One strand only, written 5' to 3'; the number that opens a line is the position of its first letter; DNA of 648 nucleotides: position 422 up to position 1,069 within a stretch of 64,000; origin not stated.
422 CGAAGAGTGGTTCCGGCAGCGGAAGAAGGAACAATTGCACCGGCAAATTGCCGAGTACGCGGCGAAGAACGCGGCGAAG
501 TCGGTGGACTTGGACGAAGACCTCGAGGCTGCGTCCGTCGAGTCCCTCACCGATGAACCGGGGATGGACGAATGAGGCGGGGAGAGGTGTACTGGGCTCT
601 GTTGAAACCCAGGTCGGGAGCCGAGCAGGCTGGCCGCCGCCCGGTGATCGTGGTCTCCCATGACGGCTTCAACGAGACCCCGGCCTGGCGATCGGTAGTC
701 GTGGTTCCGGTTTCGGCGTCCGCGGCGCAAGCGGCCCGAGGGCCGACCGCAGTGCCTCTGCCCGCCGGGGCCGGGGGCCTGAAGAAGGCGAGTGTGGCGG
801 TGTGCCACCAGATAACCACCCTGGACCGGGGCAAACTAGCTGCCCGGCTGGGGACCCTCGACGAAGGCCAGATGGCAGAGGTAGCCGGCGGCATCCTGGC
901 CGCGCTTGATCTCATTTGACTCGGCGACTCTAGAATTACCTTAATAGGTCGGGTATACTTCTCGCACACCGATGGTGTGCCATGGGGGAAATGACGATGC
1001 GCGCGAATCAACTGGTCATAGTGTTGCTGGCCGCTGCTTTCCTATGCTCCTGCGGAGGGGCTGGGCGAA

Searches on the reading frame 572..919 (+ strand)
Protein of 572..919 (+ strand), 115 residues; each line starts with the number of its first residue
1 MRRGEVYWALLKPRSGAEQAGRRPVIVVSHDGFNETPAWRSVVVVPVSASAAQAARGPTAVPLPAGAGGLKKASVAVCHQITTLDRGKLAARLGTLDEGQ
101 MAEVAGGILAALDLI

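Call 39: search_protein_families(library=pfam, proteins=[window:572-919:+], max_evalue=0.00001)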
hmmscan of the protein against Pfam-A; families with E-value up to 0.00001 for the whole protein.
window:572-919:+ (115 aa): 1 family
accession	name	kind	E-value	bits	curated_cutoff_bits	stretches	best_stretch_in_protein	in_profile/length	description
PF02452.23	PemK_toxin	-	6.4e-27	94.4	23.1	1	2-108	1-105/109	PemK-like, MazF-like toxin of type II toxin-antitoxin system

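Call 59: find_encoding_contigs(protein=window:572-919:+, flank=10000, max_places=2)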
Protein window:572-919:+ (115 aa): 18 contigs read that carry it; 2 places shown.
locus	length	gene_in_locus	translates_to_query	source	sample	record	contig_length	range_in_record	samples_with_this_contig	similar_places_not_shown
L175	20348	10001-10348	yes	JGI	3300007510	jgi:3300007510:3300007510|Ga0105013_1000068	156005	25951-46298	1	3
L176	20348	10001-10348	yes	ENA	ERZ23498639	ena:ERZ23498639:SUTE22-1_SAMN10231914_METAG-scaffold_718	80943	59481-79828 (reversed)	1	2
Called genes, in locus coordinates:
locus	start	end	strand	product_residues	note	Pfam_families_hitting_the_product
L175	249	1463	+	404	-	PF00108:Thiolase_N, PF00109:ketoacyl-synt (weak), PF02803:Thiolase_C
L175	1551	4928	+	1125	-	-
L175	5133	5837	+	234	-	PF13505:OMP_b-brl (weak)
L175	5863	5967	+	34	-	-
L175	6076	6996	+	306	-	PF01073:3Beta_HSD, PF01370:Epimerase, PF02719:Polysacc_synt_2, PF04321:RmlD_sub_bind, PF05368:NmrA (faint), PF13460:NAD_binding_10, PF16363:GDP_Man_Dehyd, PF07993:NAD_binding_4 (weak), +1 more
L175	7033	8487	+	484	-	PF00749:tRNA-synt_1c, PF19269:Anticodon_2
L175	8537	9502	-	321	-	PF04389:Peptidase_M28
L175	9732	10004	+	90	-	-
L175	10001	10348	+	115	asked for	PF02452:PemK_toxin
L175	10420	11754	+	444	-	-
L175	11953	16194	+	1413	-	PF11617:Cu-binding_MopE (weak), PF02412:TSP_3, PF11617:Cu-binding_MopE (weak)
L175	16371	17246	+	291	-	PF12728:HTH_17, PF12727:PBP_like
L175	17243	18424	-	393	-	PF04143:Sulf_transp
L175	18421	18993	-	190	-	PF04143:Sulf_transp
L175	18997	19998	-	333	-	PF14589:NrfD_2, PF03916:NrfD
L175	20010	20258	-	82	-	PF13247:Fer4_11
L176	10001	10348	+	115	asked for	PF02452:PemK_toxin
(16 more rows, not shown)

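Call 63: find_homologous_proteins(query=L175:7033-8487:+, max_evalue=1e-60)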
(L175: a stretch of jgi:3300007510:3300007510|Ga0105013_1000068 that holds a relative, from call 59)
Query L175:7033-8487:+ (484 aa): 8000 proteins with E <= 1e-60 among 8000 candidates; the best 120 are listed.
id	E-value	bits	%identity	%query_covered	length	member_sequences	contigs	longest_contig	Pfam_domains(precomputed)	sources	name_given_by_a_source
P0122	0.0e+0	1119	100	100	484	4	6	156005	PF19269.5,PF00749.28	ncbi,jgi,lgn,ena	-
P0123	3.5e-243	826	73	99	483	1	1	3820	PF19269.5,PF00749.28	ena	-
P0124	1.9e-239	814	72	99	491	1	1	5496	PF19269.5,PF00749.28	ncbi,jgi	jgi:glutamyl-tRNA synthetase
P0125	3.1e-239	813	72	100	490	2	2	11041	PF19269.5,PF00749.28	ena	-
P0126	2.1e-237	807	73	99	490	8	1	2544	PF19269.5,PF00749.28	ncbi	-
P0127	7.6e-237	805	71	99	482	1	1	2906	PF19269.5,PF00749.28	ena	-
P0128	1.4e-236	804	71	99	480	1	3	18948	PF19269.5,PF00749.28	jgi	-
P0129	7.5e-236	802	70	100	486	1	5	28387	PF19269.5,PF00749.28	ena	-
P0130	7.1e-235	798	70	100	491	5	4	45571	PF19269.5,PF00749.28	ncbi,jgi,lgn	jgi:glutamyl-tRNA synthetase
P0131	1.4e-234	797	70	98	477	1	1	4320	PF19269.5,PF00749.28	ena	-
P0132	2.9e-234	796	70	100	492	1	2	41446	PF19269.5,PF00749.28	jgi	jgi:glutamyl-tRNA synthetase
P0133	1.4e-233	794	70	99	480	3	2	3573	PF19269.5,PF00749.28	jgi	-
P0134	1.4e-232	791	69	100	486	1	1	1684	PF19269.5,PF00749.28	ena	-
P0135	5.5e-232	789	71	98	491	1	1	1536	PF19269.5,PF00749.28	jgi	-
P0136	6.5e-232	789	70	98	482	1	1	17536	PF19269.5,PF00749.28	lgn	-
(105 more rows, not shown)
